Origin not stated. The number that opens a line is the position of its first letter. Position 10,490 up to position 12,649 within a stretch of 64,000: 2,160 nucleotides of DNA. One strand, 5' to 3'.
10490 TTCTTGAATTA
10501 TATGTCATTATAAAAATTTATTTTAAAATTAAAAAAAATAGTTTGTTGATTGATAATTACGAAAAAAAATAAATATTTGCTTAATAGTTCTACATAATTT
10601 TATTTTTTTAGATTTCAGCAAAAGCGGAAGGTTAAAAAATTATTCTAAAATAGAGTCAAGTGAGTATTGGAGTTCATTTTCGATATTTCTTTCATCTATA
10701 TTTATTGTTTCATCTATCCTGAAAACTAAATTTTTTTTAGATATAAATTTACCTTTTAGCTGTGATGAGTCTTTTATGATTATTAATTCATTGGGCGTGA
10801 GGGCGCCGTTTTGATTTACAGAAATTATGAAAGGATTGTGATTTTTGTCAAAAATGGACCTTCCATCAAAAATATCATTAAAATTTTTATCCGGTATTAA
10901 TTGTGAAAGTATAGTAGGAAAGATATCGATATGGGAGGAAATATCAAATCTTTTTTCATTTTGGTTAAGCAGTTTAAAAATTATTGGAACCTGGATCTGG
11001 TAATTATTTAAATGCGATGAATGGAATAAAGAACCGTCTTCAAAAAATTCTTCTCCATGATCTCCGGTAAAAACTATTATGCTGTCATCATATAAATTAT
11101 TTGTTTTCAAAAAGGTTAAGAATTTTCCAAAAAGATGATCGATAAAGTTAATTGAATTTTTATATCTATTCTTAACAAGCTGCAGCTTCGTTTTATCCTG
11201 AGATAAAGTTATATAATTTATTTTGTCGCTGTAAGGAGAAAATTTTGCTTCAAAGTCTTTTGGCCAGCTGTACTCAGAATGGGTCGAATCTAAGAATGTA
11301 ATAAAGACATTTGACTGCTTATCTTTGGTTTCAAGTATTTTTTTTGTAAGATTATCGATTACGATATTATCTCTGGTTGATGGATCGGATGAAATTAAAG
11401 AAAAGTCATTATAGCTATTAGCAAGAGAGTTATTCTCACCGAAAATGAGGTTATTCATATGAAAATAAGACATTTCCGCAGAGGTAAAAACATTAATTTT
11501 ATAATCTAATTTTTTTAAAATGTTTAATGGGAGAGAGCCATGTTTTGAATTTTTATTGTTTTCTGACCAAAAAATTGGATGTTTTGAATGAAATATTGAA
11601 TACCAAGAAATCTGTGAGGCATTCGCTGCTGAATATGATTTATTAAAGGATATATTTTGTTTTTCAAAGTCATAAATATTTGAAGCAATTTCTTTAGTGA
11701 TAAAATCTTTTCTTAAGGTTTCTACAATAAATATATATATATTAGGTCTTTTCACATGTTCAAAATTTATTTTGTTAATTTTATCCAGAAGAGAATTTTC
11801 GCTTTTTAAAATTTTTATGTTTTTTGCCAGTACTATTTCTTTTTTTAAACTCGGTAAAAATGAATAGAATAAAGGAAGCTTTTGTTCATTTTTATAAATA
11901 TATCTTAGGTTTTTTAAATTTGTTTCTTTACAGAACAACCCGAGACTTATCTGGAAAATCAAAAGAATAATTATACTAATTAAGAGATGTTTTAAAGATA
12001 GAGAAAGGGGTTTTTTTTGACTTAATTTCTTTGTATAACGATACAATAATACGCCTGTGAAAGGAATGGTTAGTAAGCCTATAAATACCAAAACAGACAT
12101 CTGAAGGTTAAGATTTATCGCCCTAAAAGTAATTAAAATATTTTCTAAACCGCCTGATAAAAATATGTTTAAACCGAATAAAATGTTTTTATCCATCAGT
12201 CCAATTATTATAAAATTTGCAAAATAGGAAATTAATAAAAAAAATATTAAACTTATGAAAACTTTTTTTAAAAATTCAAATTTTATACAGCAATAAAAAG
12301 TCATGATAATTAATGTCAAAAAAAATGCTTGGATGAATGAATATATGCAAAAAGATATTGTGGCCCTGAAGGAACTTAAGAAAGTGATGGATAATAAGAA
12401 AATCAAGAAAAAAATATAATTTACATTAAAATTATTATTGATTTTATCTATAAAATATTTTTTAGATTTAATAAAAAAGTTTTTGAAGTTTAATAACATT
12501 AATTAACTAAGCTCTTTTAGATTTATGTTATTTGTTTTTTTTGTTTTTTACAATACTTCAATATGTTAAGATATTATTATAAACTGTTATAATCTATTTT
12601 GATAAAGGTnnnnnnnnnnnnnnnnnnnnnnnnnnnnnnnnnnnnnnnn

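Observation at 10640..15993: Candidate envelope-redox/remodelling module: exported TrxR-Trx fusion bracketed by two LtaS/EptA-like paralogues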

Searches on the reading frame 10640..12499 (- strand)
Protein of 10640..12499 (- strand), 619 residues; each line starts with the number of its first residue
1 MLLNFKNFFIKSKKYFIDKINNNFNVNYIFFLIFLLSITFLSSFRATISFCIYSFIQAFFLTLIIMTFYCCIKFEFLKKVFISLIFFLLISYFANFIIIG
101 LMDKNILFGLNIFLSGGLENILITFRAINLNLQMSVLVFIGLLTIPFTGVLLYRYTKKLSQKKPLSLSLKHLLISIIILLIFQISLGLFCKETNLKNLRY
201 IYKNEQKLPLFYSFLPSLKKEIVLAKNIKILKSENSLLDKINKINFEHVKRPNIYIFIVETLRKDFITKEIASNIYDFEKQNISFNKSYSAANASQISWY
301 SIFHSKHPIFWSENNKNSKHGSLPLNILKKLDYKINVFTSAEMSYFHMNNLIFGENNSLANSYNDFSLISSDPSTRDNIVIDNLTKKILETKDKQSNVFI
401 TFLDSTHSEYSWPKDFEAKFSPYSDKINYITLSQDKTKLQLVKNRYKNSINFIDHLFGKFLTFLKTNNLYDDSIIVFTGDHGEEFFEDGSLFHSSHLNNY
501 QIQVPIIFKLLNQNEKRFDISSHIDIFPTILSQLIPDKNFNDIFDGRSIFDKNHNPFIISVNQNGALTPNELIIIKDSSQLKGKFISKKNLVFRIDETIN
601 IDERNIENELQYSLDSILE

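Call 3: search_protein_families(library=pfam, proteins=[window:10640-12499:-], max_evalue=0.01)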
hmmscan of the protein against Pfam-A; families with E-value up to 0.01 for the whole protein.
window:10640-12499:- (619 aa): 1 family
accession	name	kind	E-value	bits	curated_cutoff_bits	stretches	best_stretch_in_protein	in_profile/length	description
PF00884.28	Sulfatase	-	1.7e-21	77.2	25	1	275-533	29-298/301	Sulfatase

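Call 4: search_protein_families(library=ncbifam, proteins=[window:10640-12499:-], max_evalue=0.01)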
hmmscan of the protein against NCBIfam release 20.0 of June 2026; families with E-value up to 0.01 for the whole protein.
window:10640-12499:- (619 aa): 10 families
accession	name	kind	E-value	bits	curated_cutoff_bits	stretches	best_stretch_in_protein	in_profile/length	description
NF010322.0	PRK13759.1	equivalog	1.2e-11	43.8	481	1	423-550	249-377/486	arylsulfatase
TIGR03417.1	chol_sulfatase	equivalog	3.1e-11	42.8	433.45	1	434-551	243-362/500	choline-sulfatase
NF028537.1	P_eth_NH2_trans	domain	6.5e-11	41.4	500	1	28-518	12-488/527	phosphoethanolamine--lipid A transferase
NF045661.1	HdlasePehA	equivalog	1.4e-09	37.1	900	1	435-550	273-389/506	phosphoric/sulfuric ester hydrolase PehA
NF008619.0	PRK11598.1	equivalog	6.1e-08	31.6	660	1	373-522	353-500/546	phosphoethanolamine transferase EptA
NF047438.1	polymyxin_MCR12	exception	6.6e-08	31.3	1200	1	376-521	358-501/548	MCR-12 family phosphoethanolamine--lipid A transferase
NF052527.1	Mn_arylsulf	exception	6.1e-05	22.1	850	1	444-549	265-371/479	manganese-dependent arylsulfatase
NF033463.1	polymyxin_MCR5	exception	0.0005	18.9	1250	1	375-509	359-490/547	MCR-5 family phosphoethanolamine--lipid A transferase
NF033670.1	polymyxin_MCR6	exception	0.002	17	1235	1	411-495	396-478/538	MCR-6 family phosphoethanolamine--lipid A transferase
NF012159.0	polymyxin_MCR2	exception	0.0024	16.7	1200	1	418-508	406-494/538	MCR-2 family phosphoethanolamine--lipid A transferase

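Call 22: search_solved_structures(query=window:10640-12499:-, max_evalue=0.001, show_alignments=2)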
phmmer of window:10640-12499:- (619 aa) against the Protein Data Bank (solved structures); distinct sequences matched with E-value up to 0.001: 19.
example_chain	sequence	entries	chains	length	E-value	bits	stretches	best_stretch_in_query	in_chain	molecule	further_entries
2w8s_A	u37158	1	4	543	1.7e-07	33.6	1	435-536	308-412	PHOSPHONATE MONOESTER HYDROLASE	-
2vqr_A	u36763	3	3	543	2e-07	33.4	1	434-534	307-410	PUTATIVE SULFATASE | Multifunctional alkaline phosphatase superfamily protein pRL90232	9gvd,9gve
4tn0_A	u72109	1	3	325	2.1e-06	30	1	386-517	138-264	UPF0141 protein yjdB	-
5i5h_A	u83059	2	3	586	1.6e-05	27.1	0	433-579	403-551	Inner membrane protein YejM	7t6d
4uop_A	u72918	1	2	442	1.8e-05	26.9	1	242-555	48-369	LIPOTEICHOIC ACID PRIMASE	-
6xlp_A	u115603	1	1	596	2e-05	26.8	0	433-579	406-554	LPS binding protein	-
9ihk_D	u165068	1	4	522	5.8e-05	25.2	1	433-492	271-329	Sulfatase_S1_30A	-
2qzu_A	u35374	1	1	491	6.7e-05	25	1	444-538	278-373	Putative sulfatase yidJ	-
6vc7_A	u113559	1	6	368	8.3e-05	24.7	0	435-574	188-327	Periplasmic domain of the cardiolipin transporter protein YejM/PbgA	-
6vat_A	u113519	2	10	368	8.6e-05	24.7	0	435-574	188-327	Periplasmic domain of the cardiolipin transporter protein YejM/PbgA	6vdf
4kav_A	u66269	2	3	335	0.00022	23.3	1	376-495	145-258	YhbX/YhjW/YijP/YjdB family protein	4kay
7oz8_AAA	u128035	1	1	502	0.00025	23.1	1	443-488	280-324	Choline-sulfatase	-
2w8d_A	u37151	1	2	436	0.0003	22.9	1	442-560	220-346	PROCESSED GLYCEROL PHOSPHATE LIPOTEICHOIC ACID SYNTHASE 2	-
3lxq_A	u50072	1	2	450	0.00033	22.7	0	203-541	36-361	Uncharacterized protein VP1736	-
6b0k_A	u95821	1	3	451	0.00054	22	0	444-556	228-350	Iota-carrageenan sulfatase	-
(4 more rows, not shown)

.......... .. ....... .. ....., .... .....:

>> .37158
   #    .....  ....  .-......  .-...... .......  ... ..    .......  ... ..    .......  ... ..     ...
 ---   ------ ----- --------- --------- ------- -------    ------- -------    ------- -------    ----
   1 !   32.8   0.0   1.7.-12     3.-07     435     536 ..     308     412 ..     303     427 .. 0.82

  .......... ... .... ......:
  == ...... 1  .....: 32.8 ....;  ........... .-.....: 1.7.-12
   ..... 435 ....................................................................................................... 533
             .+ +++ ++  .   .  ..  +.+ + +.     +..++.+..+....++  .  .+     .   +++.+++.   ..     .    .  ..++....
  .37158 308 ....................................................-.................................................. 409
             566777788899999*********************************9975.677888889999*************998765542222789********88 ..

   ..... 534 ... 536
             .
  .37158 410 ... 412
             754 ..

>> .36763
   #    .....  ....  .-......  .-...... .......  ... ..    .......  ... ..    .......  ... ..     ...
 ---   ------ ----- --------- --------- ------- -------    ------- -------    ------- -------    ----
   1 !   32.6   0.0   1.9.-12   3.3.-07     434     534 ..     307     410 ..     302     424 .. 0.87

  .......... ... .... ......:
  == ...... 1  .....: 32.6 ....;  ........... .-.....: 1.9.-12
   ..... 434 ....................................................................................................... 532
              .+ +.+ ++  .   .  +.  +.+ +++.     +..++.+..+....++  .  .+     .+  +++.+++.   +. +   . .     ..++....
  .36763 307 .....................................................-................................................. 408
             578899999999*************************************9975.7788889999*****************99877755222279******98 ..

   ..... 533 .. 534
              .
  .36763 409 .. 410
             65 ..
